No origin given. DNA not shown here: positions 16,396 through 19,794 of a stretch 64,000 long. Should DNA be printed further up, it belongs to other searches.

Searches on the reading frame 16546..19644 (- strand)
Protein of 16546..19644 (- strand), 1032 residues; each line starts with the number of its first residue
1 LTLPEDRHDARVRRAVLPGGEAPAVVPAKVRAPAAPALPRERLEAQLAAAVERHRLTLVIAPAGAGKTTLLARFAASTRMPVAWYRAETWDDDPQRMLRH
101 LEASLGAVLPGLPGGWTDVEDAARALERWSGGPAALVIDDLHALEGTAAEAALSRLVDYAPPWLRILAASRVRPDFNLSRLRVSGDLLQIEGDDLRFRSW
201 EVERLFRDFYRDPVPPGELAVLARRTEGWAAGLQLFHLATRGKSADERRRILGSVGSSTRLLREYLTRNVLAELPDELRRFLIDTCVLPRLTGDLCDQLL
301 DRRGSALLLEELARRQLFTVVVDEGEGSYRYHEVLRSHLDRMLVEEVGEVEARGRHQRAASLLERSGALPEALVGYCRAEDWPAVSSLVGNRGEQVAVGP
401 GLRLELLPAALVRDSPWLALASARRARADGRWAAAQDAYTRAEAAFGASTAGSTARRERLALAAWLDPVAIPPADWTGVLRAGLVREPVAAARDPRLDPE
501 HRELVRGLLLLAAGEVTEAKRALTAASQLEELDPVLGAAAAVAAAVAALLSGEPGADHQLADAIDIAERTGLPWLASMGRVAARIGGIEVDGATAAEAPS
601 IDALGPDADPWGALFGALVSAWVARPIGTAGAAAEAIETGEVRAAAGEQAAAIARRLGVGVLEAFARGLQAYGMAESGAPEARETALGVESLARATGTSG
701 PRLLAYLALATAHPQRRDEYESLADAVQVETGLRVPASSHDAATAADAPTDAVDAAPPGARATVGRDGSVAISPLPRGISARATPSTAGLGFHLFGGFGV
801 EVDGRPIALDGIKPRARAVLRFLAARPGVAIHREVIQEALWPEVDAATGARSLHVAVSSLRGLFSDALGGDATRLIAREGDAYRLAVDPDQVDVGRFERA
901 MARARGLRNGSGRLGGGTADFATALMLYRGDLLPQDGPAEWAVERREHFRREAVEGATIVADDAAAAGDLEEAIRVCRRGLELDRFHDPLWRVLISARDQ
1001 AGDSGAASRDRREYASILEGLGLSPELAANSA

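Call 6: search_protein_families(library=pfam, proteins=[window:16546-19644:-], max_evalue=0.01)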
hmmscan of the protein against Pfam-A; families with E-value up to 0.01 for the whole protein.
window:16546-19644:- (1032 aa): 5 families
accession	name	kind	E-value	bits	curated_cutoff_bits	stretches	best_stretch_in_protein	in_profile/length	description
PF03704.23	BTAD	-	4.9e-09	37.1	22.1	1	892-1027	1-136/146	Bacterial transcriptional activator domain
PF13401.12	AAA_22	-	5.5e-08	33.6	27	1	53-156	4-104/130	AAA domain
PF00486.34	Trans_reg_C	-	6.3e-06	26.6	26.2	1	813-883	7-75/77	Transcriptional regulatory protein, C terminal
PF25199.1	nSTAND_NTPase5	-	0.00012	22.4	34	1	49-121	36-88/145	Novel STAND NTPase 5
PF13191.12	AAA_16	-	0.00042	21.3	32.6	1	40-157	5-156/167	AAA ATPase domain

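Call 74: search_protein_families(library=ncbifam, proteins=[window:16546-19644:-], max_evalue=0.01)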
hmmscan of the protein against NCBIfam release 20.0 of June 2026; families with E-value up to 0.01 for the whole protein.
window:16546-19644:- (1032 aa): 1 family
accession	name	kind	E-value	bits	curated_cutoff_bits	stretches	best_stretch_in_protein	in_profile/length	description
NF003420.0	PRK04841.1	equivalog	1.3e-49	169.1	537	1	26-446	3-439/903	HTH-type transcriptional regulator MalT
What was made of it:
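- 16546..19644 (-): STAND (MalT-like) + wHTH + BTAD regulator. It lies immediately downstream of T on the same strand and converges on H. Calls 6 and 74.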
